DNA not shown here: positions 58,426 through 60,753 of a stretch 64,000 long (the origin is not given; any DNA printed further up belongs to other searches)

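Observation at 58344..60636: HTH-fused SF2 helicase coupled to a tiny zinc-ribbon protein: candidate uncharacterised defence or mobile-element module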

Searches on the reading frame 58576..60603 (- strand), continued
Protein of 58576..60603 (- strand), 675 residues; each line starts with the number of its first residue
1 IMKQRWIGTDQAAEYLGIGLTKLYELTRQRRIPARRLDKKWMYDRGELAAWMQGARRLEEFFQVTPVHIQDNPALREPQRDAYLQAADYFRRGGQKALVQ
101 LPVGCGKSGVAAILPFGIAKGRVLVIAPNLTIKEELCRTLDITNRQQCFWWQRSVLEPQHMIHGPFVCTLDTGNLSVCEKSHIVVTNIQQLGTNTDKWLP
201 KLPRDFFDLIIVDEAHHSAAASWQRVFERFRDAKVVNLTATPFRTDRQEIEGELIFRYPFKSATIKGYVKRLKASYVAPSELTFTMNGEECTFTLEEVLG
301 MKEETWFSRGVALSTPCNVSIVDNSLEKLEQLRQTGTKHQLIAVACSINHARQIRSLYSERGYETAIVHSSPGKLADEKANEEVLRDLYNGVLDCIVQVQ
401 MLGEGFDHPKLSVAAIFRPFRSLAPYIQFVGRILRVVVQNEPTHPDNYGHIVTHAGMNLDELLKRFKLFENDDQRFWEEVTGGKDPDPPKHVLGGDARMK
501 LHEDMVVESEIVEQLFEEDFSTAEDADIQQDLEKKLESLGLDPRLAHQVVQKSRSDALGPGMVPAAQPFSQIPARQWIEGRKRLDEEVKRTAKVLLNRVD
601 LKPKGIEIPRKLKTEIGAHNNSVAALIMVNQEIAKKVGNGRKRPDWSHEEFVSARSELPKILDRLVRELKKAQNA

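Call 11: find_related_loci(query=window:58576-60603:-, collection=genome_contigs, flank=10000)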
Query window:58576-60603:- (675 aa) in genome_contigs; peptide patterns used: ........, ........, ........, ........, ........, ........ (x = any residue, [..] = any of these).
179 stretches matched a pattern; 153 encode a relative of the query (tblastn E <= 1e-3); the best 80 are kept; 80 distinct loci.
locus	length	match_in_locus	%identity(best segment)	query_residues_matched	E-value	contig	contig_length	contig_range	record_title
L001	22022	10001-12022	88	2-675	0e+0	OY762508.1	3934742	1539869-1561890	MAG: Rhodothermales bacterium isolate 68d32973-4033-4094-87ac-516b823d41a0 genome assembly, chromosome: 1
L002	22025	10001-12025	84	1-675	0e+0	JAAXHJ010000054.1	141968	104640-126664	MAG: Candidatus Palauibacter poriticola isolate Plut_88886 unfiltered_Plut_88886_genomic_contig_233310, whole genome sho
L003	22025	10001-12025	84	1-675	0e+0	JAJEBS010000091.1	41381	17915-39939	MAG: Gemmatimonadetes bacterium isolate jk18x9bins.46 k141_519286, whole genome shotgun sequence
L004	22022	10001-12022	81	2-675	0e+0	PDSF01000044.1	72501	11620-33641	MAG: Planctomycetota bacterium isolate DOLJORAL78_63_9 DolJOral78_scaffold_321, whole genome shotgun sequence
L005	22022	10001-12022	82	2-675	0e+0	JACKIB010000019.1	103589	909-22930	MAG: Planctomycetota bacterium isolate HK-STAS-PLAN-33 HK-STAS-PLAN-33_19, whole genome shotgun sequence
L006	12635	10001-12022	81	2-675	0e+0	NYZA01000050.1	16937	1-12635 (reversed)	MAG: Gemmatimonadetes bacterium isolate ARS67 MHASMcontig_393537, whole genome shotgun sequence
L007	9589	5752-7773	80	2-675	0e+0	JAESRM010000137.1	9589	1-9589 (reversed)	MAG: Planctomycetota bacterium isolate NORP259 Contig_source1382A_12784, whole genome shotgun sequence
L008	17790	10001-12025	78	1-675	0e+0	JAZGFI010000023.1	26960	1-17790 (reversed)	MAG: Planctomycetota bacterium isolate SCS4bin.42 SCS4bin.42_23, whole genome shotgun sequence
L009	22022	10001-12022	75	2-675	0e+0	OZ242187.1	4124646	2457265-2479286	MAG: Candidatus Aldehydirespiratoraceae bacterium isolate 61e8bfbb-40aa-4858-aaa5-c73b4985a48d genome assembly, chromoso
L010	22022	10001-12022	75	2-675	0e+0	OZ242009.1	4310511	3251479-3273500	MAG: Dehalococcoidia bacterium isolate 899261b6-bc8c-404b-9ed8-1f9bb82080cc genome assembly, chromosome: 1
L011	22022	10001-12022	75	2-675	0e+0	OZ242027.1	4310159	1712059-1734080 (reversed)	MAG: Dehalococcoidia bacterium isolate b612d4f0-7387-46ac-83c2-9cb111bb644c genome assembly, chromosome: 1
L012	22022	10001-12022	75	2-675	0e+0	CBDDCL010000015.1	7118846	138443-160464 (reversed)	MAG: Bryobacterales bacterium isolate 9a5723b4-f69d-4256-802c-3c242fd87eb7 genome assembly, contig: contig_9, whole geno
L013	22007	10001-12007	76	6-675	0e+0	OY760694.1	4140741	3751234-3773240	MAG: Acidimicrobiia bacterium isolate 9e233251-ef21-4ac4-b557-2094fc44eb4a genome assembly, chromosome: 1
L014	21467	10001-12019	74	2-675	0e+0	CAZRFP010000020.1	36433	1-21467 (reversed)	MAG TPA_asm: uncultured Planctomycetaceae bacterium isolate SRP193661_co1_189 genome assembly, contig: NODE_1196_length_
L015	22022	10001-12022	75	2-675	0e+0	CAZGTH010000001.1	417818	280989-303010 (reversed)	MAG TPA_asm: uncultured Planctomycetales bacterium isolate SRP329715_co2_383 genome assembly, contig: NODE_16_length_417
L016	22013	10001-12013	73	1-675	0e+0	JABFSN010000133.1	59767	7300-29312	MAG: Phycisphaerales bacterium isolate WB-IL-13 seq_173, whole genome shotgun sequence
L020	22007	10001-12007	67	2-674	0e+0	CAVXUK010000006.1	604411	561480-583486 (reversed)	MAG: uncultured proteobacterium isolate MFD06092.bin.2.177 genome assembly, contig: contig_328, whole genome shotgun seq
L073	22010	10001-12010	42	11-671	8e-156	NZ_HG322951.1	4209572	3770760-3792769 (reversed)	Mycolicibacterium septicum DSM 44393 strain type strain: DSM 44393, whole genome shotgun sequence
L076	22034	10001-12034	42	1-670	2e-152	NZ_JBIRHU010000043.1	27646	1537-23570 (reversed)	Streptomyces sp. NPDC017890 NPDC017890_265_D5.ctg-0043, whole genome shotgun sequence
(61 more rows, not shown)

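Call 17: search_protein_families(library=pfam, proteins=[L001:17489-18385:-, L020:3278-4003:+, L001:4232-4852:-, L011:16813-18948:-, L013:4983-6551:-, L002:12101-13144:+, L004:13752-17330:+, L002:12828-13739:+, L016:12281-13885:+, L013:3827-5026:-], max_evalue=0.001)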
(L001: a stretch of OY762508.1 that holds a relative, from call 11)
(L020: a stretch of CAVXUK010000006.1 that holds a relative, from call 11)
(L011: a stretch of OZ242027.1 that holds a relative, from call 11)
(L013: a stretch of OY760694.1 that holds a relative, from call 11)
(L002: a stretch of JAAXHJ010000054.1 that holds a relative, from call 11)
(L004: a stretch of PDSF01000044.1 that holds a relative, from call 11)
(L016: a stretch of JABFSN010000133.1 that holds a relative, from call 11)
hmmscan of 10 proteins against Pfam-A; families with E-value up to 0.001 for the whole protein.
L001:17489-18385:- (298 aa): 4 families
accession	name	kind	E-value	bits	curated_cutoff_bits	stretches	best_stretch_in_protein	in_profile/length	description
PF00589.27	Phage_integrase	-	6.8e-33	114.3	27.1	1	131-287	5-169/172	Phage integrase family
PF02899.23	Phage_int_SAM_1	-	3.8e-11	43.5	22.3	1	34-100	8-78/83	Phage integrase, N-terminal SAM-like domain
PF13495.12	Phage_int_SAM_4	-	9.2e-05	23.2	27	1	33-97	8-74/85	Phage integrase, N-terminal SAM-like domain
PF11917.13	DUF3435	-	0.00032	20.2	25.8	1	221-287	171-239/418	Protein of unknown function (DUF3435)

L020:3278-4003:+ (241 aa): 1 family
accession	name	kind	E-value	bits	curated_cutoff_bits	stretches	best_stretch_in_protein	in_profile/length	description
PF00239.26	Resolvase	-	3.5e-43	147.6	23.3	1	30-169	2-144/145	Resolvase, N terminal domain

L001:4232-4852:- (206 aa): 6 families
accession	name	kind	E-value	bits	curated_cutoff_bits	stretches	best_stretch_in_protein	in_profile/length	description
PF01656.29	CbiA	-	2.5e-11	44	25.4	1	6-178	3-122/125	CobQ/CobB/MinD/ParA nucleotide binding domain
PF13614.12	AAA_31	-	5.3e-10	39.9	27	1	1-50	1-49/177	AAA domain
PF09140.17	MipZ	-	5.7e-09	36.1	20.7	1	7-52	6-51/262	ATPase MipZ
PF06564.18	CBP_BcsQ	-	6.6e-07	29.5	21.3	1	80-200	117-232/234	Cellulose biosynthesis protein BcsQ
PF10609.15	ParA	-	8.7e-06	25.8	27.1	1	3-42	5-43/246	NUBPL iron-transfer P-loop NTPase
PF13481.12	AAA_25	-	6.6e-05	23.1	27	0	3-97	34-162/195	AAA domain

L011:16813-18948:- (711 aa): 1 family
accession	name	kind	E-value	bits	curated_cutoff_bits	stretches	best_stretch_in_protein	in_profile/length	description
PF18135.7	Type_ISP_C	-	4e-41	141.7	25.9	1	309-685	1-320/342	Type ISP C-terminal specificity domain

L013:4983-6551:- (522 aa): 5 families
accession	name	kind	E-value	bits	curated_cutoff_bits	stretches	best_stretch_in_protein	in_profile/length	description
PF02384.22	N6_Mtase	-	3.3e-81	273.4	20.4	1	156-484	3-308/311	N-6 DNA Methylase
PF12161.14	HsdM_N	-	1e-19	72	24.5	1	20-130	1-110/135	HsdM N-terminal domain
PF01170.24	UPF0020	-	3.2e-06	27.4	22.3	1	201-286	31-132/197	RMKL-like, methyltransferase domain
PF05175.20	MTS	-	2.1e-05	24.7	23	1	189-290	21-113/170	Methyltransferase small domain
PF07669.17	Eco57I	-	0.00023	21.8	25.3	0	272-366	71-169/171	Eco57I restriction-modification methylase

L002:12101-13144:+ (347 aa): 1 family
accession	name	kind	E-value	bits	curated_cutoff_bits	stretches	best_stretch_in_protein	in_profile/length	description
PF18144.7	SMODS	-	3.9e-52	177.2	26.5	1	54-217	1-164/164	Second Messenger Oligonucleotide or Dinucleotide Synthetase domain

L004:13752-17330:+ (1192 aa): 5 families
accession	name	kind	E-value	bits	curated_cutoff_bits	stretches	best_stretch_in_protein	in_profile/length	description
PF00271.37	Helicase_C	-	7e-22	78.2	23.5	1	527-628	13-110/110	Helicase conserved C-terminal domain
PF13020.12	NOV_C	-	1.4e-20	73.5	22.1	1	1075-1161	5-90/91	Protein NO VEIN, C-terminal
PF00176.29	SNF2-rel_dom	-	7.4e-17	61.8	24.9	1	125-365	20-266/290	SNF2-related domain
PF04851.21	ResIII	-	3.7e-14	53.4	22.5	1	105-273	4-163/164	Type III restriction enzyme, res subunit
PF00270.35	DEAD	-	8.3e-09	35.8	26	1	109-273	4-161/167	DEAD/DEAH box helicase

L002:12828-13739:+ (303 aa): 1 family
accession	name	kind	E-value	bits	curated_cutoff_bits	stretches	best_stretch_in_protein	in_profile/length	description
PF18186.6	SLATT_4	-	1.5e-65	220.4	27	1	116-279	2-165/165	SMODS and SLOG-associating 2TM effector domain family 4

L016:12281-13885:+ (534 aa): 1 family
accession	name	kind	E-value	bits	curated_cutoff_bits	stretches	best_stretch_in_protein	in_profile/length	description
PF19614.4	DUF6119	-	9.2e-101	338.5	27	1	44-529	38-518/524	Family of unknown function (DUF6119)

L013:3827-5026:- (399 aa): 1 family
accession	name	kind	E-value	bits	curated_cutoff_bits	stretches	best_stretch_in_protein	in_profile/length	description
PF01420.25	Methylase_S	-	1.1e-11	45.7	22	1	62-166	61-167/168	Type I restriction modification DNA specificity domain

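Call 25: search_dna_similar(query=window:58576-60600:-, collection=plasmids, mode=protein, max_rows=25)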
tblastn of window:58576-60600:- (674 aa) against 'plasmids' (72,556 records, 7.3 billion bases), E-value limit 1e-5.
Records with a match: 271; places in all: 290; records where one place covers at least 80% of the query: 34.
Best place of each record, by identity: <60% 271.
By first word of the organism name: Pseudomonas 28; Klebsiella 19; Bacillus 13; Rhizobium 10; Streptomyces 9; Vibrio 9; Nostoc 8; Acinetobacter 6; Xanthomonas 6; Picosynechococcus 6; and 91 more.
By predicted mobility (MOB-suite, as given by PLSDB): non-mobilizable 145; conjugative 65; mobilizable 61.
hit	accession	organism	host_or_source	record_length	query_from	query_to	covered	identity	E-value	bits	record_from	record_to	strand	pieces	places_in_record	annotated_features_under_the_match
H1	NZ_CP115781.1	Paracoccus aerodenitrificans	cell culture,sediment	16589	1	674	100%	57.4%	0e+0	813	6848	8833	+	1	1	DEAD/DEAH box helicase family protein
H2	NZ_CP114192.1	Aminobacter sp. NyZ550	-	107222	5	672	99%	56.8%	0e+0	780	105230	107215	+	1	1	none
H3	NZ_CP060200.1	Aminobacter sp. MDW-2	cell culture,soil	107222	5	672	99%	56.8%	0e+0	780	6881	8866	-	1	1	DEAD/DEAH box helicase family protein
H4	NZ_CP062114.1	Aminobacter sp. SR38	bacterial pure culture,soil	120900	5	672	99%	56.8%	0e+0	780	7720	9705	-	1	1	DEAD/DEAH box helicase family protein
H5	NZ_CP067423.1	Skermanella sp. TT6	Homo sapiens,single cell,skin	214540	5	672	99%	56.8%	0e+0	780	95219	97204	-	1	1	DEAD/DEAH box helicase family protein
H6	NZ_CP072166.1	Rhizobium sp. B21/90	Himalayan blackberry,cell culture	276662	5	673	99%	56.1%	0e+0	771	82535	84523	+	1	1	DEAD/DEAH box helicase family protein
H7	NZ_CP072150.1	Rhizobium sp. K1/93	Himalayan blackberry,cell culture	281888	5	673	99%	56.0%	0e+0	768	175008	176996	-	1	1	DEAD/DEAH box helicase family protein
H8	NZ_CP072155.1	Rhizobium sp. K15/93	Himalayan blackberry,cell culture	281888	5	673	99%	56.0%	0e+0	768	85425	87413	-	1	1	DEAD/DEAH box helicase family protein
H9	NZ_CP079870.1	Mycobacterium sp. SMC-4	Homo sapiens,sputum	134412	11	669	98%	43.3%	1e-147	482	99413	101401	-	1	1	DEAD/DEAH box helicase family protein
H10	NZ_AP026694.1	Rhodococcus qingshengii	cruid oil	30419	3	669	99%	42.2%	3e-149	486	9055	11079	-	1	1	DEAD/DEAH box helicase family protein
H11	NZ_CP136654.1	Rhodococcus qingshengii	cell culture,soil from Antarctica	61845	3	669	99%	42.0%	3e-147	480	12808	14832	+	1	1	DEAD/DEAH box helicase family protein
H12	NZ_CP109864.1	Paracoccus aminovorans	bacteria,human fecal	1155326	10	649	95%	41.4%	4e-145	474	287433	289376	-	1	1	record has no annotation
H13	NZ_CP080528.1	Mesorhizobium sp. AR07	Oxytropis sp.,Cell culture,root nodule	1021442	11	643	94%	40.5%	3e-141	463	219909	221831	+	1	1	record has no annotation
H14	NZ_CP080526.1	Mesorhizobium sp. AR07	Oxytropis sp.,Cell culture,root nodule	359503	11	643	94%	40.1%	5e-140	459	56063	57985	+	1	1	DEAD/DEAH box helicase family protein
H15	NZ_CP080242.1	Polymorphobacter sp. PAMC 29334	Megaspora,lichen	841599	10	451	66%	48.0%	2e-127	424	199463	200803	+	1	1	DEAD/DEAH box helicase family protein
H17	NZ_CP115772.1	Paracoccus sediminicola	cell culture,sediment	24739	68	671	90%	34.2%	8e-84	296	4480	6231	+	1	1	DEAD/DEAH box helicase family protein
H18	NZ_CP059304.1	Acinetobacter baumannii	Homo sapiens,blood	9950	56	670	91%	32.8%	6e-88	308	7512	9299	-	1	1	DEAD/DEAH box helicase family protein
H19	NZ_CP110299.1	Xanthomonas citri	Phaseolus vulgaris,cell culture,leaf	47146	61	668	90%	33.2%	4e-81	288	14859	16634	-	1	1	DEAD/DEAH box helicase family protein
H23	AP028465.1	Serratia marcescens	Homo sapiens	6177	74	667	88%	33.5%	4e-85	300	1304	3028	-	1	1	helicase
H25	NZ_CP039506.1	Salmonella enterica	Homo sapiens,Stools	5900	74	667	88%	33.2%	5e-85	299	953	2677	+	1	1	DEAD/DEAH box helicase family protein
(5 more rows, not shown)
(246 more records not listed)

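Call 26: search_dna_similar(query=window:58576-60600:-, collection=phages, mode=protein, max_rows=15)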
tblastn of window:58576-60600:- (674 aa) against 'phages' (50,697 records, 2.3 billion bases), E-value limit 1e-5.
Records with a match: 801; places in all: 801; records where one place covers at least 80% of the query: 0.
Best place of each record, by identity: <60% 801.
By first word of the organism name: Streptococcus 243; Vibrio 231; Escherichia 50; Salmonella 47; Pseudomonas 30; Bacteriophage 19; Lactobacillus 15; Gordonia 15; Listeria 12; Acinetobacter 11; and 52 more.
By host as written in the record: - 275; Streptococcus thermophilus 102; Escherichia coli 19; Salmonella enterica subsp. enterica serovar Enteritidis PT1 14; Gordonia terrae 3612 10; Pseudomonas aeruginosa 8; Pseudomonas aeruginosa PAO1 8; Streptococcus thermophilus ST64985 7; and 210 more.
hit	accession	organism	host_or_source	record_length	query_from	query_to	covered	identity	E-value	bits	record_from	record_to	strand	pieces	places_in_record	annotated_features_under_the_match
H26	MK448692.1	Streptococcus phage Javan173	Streptococcus entericus DSM_14446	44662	74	538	69%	25.3%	7e-21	104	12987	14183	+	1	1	DNA helicase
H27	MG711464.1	Faecalibacterium phage FP_Lugh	Faecalibacterium prausnitzii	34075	48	435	58%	26.6%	2e-18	96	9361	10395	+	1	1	SSL2 helicase | single-stranded DNA-binding protein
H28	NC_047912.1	Faecalibacterium phage FP_Lugh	Faecalibacterium prausnitzii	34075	48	435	58%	26.6%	2e-18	96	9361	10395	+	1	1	DNA helicase | DUF669 domain-containing protein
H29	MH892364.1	Streptococcus phage SW15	Streptococcus thermophilus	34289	73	459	57%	25.8%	4e-17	92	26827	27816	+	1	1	helicase | DNA-binding protein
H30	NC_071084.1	Streptococcus phage SW15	Streptococcus thermophilus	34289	73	459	57%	25.8%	4e-17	92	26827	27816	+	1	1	helicase | DNA-binding protein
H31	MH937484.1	Streptococcus phage CHPC1008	Streptococcus thermophilus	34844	73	459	57%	25.8%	7e-18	95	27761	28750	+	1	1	hypothetical protein | NTP-binding protein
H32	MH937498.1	Streptococcus phage CHPC1057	Streptococcus thermophilus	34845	73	459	57%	25.8%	7e-18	95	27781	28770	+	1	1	hypothetical protein | NTP-binding protein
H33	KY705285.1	Streptococcus phage P9852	Streptococcus thermophilus ST64985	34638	73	459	57%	25.5%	5e-18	95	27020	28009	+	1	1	helicase | DNA binding protein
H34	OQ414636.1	Pelagibacter phage EXVC032P Baldr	Candidadtus Pelagibacter sp. HTCC1062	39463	74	434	54%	27.1%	5e-19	99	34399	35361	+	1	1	DNA helicase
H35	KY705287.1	Streptococcus phage P9854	Streptococcus thermophilus ST64985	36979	73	459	57%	25.3%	7e-18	95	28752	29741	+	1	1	helicase | DNA binding protein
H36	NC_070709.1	Streptococcus phage P9854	Streptococcus thermophilus ST64985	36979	73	459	57%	25.3%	7e-18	95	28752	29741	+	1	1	helicase | DNA binding protein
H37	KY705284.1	Streptococcus phage P9851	Streptococcus thermophilus ST64985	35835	73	459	57%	25.3%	8e-18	94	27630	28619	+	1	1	helicase | DNA binding protein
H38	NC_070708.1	Streptococcus phage P9851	Streptococcus thermophilus ST64985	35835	73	459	57%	25.3%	8e-18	94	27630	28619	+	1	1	helicase | DNA binding protein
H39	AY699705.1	Streptococcus phage 2972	Streptococcus thermophilus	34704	73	459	57%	25.3%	9e-18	94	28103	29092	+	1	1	helicase | hypothetical protein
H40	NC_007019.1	Streptococcus phage 2972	Streptococcus thermophilus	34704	73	459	57%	25.3%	9e-18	94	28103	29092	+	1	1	DNA helicase | Sak4-like ssDNA annealing protein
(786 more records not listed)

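Call 27: get_annotated_region(hit=H1, flank=8000)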
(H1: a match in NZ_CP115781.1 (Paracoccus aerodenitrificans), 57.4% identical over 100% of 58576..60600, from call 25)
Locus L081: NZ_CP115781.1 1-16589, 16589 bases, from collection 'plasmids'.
description: Paracoccus aerodenitrificans strain SCSIO 75817 plasmid p2, complete sequence
organism: Paracoccus aerodenitrificans (NCBI taxid 3017781)
taxonomy: Bacteria; Pseudomonadota; Alphaproteobacteria; Rhodobacterales; Paracoccaceae; Paracoccus; Paracoccus aerodenitrificans
host: -; source: cell culture,sediment; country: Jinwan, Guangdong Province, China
typing (MOB-suite, as given by PLSDB): conjugative; relaxase MOBQ; mating-pair formation MPF_T
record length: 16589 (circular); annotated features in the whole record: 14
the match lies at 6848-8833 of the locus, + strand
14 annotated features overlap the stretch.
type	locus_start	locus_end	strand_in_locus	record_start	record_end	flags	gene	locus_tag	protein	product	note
CDS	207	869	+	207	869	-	-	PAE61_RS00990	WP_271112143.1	ParA family protein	-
CDS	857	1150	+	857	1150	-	-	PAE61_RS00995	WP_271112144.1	hypothetical protein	-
CDS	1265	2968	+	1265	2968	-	-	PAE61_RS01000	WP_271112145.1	N-6 DNA methylase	GO:0006306 - DNA methylation [Evidence IEA]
CDS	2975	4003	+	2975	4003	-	-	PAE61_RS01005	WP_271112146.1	DNA adenine methylase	GO:0032775 - DNA methylation on adenine [Evidence IEA]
CDS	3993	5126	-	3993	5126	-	-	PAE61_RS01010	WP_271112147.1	HNH endonuclease signature motif containing protein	-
CDS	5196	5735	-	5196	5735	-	-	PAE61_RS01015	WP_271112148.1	recombinase family protein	GO:0006310 - DNA recombination [Evidence IEA]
CDS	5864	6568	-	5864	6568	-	-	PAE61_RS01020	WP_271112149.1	hypothetical protein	-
CDS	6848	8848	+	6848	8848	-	-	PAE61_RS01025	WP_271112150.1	DEAD/DEAH box helicase family protein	-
CDS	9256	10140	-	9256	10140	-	-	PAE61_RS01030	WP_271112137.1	zincin-like metallopeptidase domain-containing protein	-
CDS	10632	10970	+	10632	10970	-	-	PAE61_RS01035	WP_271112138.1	hypothetical protein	-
CDS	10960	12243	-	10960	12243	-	mobQ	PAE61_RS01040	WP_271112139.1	MobQ family relaxase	-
CDS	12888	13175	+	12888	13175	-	-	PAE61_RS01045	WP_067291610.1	mobilization protein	-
CDS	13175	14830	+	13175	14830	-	-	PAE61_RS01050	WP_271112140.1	type IV secretory system conjugative DNA transfer family protein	-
CDS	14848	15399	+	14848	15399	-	-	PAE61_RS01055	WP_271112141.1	hypothetical protein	-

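Call 28: get_annotated_region(hit=H25, flank=5000)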
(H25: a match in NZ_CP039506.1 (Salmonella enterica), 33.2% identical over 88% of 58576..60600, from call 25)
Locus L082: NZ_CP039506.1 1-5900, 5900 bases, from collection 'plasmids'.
description: Salmonella enterica subsp. enterica serovar Worthington strain 7101.67 plasmid p7101_67-3, complete sequence
organism: Salmonella enterica (NCBI taxid 1160769)
taxonomy: Bacteria; Pseudomonadota; Gammaproteobacteria; Enterobacterales; Enterobacteriaceae; Salmonella; Salmonella enterica
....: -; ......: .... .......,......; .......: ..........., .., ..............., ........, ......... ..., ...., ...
typing (MOB-suite, as given by PLSDB): mobilizable; relaxase MOBP
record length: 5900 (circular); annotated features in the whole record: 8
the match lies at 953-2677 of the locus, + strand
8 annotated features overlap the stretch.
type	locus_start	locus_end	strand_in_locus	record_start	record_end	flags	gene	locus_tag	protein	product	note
CDS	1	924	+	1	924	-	-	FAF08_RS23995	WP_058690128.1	replication initiation protein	-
CDS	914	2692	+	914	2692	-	-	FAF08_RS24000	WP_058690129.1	DEAD/DEAH box helicase family protein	-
CDS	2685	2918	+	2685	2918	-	-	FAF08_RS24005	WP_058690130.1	hypothetical protein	-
CDS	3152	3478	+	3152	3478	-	-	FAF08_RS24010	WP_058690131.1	MobC family plasmid mobilization relaxosome protein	-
CDS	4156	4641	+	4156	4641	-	-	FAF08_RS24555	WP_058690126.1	MbeB family mobilization protein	-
CDS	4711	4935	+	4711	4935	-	-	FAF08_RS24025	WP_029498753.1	MbeD family mobilization/exclusion protein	-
CDS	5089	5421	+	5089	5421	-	-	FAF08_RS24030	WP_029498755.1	type II toxin-antitoxin system RelE/ParE family toxin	-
CDS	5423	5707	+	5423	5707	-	nadS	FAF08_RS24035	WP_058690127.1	NadS family protein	-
